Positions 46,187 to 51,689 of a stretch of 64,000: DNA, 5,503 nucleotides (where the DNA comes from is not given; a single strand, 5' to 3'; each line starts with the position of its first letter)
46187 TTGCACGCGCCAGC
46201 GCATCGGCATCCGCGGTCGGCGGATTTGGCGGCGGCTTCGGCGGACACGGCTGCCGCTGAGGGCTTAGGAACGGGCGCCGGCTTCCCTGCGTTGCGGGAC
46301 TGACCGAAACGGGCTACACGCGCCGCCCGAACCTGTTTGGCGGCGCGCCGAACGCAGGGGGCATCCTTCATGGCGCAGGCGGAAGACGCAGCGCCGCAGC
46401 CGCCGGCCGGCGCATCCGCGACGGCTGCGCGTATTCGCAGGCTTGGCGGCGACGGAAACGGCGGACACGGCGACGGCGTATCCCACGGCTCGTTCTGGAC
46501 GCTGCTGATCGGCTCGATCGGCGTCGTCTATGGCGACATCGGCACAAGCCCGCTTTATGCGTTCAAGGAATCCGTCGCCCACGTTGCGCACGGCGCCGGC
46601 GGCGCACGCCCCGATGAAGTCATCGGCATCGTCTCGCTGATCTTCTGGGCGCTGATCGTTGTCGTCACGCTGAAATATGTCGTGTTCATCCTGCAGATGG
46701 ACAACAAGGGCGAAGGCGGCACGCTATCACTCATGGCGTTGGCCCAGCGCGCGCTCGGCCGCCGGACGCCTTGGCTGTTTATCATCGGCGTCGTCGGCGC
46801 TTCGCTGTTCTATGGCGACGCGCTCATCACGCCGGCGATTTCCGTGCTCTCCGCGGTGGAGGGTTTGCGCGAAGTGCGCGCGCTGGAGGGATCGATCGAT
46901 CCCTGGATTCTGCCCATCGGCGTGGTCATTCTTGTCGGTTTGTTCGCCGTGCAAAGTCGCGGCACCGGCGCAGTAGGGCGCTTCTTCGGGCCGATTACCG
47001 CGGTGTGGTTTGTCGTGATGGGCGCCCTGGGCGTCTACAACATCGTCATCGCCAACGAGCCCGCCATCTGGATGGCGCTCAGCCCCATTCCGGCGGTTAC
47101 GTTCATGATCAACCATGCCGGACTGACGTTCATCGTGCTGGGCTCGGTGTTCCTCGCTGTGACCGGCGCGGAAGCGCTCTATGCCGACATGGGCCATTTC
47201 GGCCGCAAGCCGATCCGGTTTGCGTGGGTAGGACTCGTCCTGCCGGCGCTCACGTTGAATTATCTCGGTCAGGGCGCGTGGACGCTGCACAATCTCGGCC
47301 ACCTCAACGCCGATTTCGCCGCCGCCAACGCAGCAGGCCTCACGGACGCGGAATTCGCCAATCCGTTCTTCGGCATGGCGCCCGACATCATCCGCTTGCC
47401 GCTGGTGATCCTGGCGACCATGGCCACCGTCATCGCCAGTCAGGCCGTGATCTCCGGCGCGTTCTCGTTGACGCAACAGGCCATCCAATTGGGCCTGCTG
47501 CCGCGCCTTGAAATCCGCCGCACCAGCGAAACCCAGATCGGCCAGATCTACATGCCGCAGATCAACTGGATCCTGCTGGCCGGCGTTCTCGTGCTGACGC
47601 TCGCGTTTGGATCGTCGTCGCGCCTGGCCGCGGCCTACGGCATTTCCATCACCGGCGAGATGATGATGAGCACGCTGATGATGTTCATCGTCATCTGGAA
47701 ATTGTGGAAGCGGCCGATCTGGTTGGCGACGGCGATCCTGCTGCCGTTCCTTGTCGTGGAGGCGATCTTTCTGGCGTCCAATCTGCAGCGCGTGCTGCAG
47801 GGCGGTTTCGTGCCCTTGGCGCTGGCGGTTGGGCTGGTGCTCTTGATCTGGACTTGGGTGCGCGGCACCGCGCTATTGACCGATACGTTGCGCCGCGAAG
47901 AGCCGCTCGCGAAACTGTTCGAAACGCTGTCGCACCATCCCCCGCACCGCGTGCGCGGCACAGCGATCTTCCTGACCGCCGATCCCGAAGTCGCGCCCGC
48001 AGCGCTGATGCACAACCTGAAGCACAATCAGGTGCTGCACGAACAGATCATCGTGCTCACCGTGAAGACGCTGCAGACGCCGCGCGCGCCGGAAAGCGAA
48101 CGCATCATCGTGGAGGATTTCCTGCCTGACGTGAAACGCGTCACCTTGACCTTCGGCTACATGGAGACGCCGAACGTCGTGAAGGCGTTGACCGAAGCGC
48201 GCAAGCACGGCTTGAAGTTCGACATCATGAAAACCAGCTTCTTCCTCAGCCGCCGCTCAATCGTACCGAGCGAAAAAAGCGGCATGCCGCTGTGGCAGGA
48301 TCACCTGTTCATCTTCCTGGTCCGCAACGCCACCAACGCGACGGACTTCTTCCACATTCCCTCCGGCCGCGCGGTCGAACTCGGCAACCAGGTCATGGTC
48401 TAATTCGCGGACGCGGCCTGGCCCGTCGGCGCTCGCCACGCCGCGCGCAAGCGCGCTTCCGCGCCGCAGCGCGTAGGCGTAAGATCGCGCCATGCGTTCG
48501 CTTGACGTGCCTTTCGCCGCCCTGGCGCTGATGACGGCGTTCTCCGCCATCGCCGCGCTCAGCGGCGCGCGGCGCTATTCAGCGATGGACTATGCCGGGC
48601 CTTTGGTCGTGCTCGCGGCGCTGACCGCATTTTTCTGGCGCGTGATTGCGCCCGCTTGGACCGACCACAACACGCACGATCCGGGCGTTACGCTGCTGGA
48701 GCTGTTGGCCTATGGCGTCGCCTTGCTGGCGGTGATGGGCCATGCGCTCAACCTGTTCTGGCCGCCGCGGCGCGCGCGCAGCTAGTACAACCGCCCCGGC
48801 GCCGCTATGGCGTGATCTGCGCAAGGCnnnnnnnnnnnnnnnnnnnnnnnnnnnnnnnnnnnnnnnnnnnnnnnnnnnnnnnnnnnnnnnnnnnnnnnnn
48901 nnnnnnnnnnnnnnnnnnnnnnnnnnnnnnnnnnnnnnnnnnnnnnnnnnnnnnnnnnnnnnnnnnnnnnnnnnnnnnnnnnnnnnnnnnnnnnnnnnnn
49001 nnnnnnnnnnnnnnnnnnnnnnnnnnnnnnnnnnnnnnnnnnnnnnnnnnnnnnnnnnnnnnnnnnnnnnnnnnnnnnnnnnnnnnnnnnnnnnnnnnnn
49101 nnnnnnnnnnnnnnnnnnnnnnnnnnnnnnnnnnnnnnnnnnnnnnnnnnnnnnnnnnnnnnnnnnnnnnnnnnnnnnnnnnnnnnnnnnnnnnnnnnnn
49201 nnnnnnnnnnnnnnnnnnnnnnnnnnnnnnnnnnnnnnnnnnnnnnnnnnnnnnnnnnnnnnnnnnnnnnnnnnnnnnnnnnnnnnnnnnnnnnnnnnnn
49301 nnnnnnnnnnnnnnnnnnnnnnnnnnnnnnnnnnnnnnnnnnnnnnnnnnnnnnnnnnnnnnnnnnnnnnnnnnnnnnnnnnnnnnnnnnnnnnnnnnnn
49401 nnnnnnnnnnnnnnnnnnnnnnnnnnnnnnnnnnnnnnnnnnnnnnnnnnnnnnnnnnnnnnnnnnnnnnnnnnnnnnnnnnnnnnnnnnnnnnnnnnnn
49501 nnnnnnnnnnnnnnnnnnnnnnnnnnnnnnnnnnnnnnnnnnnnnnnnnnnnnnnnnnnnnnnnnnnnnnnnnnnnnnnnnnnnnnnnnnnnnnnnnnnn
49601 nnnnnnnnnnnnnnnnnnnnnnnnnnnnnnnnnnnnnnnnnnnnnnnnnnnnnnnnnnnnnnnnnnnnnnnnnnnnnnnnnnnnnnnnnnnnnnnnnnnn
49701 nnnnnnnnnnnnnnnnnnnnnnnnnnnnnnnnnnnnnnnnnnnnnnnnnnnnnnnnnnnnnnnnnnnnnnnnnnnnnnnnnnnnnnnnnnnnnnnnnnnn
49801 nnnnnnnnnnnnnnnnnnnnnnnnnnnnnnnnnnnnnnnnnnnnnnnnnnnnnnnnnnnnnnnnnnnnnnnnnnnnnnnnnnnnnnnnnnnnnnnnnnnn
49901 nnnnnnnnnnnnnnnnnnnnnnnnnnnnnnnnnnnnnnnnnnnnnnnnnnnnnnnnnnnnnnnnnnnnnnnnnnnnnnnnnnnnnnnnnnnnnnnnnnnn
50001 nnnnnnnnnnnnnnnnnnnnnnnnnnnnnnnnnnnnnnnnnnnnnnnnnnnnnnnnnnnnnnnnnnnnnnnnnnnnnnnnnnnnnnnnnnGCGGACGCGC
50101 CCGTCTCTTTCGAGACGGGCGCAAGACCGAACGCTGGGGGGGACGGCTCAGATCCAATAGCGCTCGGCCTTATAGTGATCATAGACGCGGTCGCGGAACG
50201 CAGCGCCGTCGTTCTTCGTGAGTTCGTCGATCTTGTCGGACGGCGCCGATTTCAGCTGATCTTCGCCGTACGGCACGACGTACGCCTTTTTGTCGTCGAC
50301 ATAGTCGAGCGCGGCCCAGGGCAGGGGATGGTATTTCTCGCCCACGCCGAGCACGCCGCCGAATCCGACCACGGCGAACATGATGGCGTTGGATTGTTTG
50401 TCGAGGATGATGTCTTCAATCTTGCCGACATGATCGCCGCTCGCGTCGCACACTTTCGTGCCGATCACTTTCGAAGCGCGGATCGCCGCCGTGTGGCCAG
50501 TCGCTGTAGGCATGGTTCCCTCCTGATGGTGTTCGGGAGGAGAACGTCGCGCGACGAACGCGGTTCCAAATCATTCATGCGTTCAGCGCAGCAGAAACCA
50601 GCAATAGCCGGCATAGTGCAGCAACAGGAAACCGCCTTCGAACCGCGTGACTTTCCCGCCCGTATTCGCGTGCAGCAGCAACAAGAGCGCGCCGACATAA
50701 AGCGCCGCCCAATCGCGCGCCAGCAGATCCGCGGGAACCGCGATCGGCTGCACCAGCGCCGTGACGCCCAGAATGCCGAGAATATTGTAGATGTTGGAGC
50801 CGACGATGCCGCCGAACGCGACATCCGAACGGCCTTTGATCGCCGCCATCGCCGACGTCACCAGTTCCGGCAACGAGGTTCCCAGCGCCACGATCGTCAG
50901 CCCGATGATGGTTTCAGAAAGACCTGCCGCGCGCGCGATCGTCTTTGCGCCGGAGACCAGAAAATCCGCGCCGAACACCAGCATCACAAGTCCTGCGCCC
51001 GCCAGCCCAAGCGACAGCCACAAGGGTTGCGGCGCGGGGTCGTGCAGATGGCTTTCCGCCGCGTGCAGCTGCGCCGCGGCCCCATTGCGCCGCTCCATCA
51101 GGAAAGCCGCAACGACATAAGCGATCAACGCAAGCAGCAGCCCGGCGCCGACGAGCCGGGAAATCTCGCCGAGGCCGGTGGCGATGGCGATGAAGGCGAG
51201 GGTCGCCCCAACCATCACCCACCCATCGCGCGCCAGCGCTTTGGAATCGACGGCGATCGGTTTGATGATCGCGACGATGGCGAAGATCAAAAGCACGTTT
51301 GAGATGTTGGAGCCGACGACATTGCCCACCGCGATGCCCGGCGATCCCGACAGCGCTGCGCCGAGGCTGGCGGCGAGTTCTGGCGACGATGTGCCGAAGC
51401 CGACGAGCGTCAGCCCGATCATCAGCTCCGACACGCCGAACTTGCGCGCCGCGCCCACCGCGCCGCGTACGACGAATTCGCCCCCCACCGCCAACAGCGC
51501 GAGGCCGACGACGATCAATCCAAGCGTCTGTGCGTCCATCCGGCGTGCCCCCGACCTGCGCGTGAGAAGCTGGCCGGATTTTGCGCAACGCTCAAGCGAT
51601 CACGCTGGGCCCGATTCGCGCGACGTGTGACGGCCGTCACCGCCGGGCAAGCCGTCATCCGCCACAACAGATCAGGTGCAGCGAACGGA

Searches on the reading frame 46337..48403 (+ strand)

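Call 40: search_protein_families(library=pfam, proteins=[window:46337-48403:+], max_evalue=0.001)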
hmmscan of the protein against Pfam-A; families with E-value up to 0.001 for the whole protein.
window:46337-48403:+ (688 aa): 2 families
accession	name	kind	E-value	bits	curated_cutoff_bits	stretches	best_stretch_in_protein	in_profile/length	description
PF02705.21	K_trans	-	4.5e-163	543.4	24.8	1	57-522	2-446/454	K+ potassium transporter integral membrane domain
PF22776.1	K_trans_C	-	5.7e-46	156.5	24.8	1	541-686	2-149/151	K+ potassium transporter C-terminal domain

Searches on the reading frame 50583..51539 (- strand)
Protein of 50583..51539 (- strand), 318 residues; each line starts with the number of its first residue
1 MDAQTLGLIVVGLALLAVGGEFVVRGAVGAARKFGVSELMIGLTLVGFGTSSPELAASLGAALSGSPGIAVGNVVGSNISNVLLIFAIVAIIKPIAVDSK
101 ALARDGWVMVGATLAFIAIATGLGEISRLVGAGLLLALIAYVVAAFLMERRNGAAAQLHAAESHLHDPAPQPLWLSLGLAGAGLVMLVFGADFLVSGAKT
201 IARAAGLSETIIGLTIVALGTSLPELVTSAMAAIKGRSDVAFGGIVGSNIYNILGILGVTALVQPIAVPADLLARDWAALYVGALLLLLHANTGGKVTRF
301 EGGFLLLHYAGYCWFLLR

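Call 40: search_protein_families(library=pfam, proteins=[window:50583-51539:-], max_evalue=0.001)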
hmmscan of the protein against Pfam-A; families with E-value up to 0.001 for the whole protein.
window:50583-51539:- (318 aa): 1 family
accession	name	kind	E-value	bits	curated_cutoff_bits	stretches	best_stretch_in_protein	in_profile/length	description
PF01699.29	Na_Ca_ex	-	1.2e-63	214.1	24.9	2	176-317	2-150/151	Sodium/calcium exchanger protein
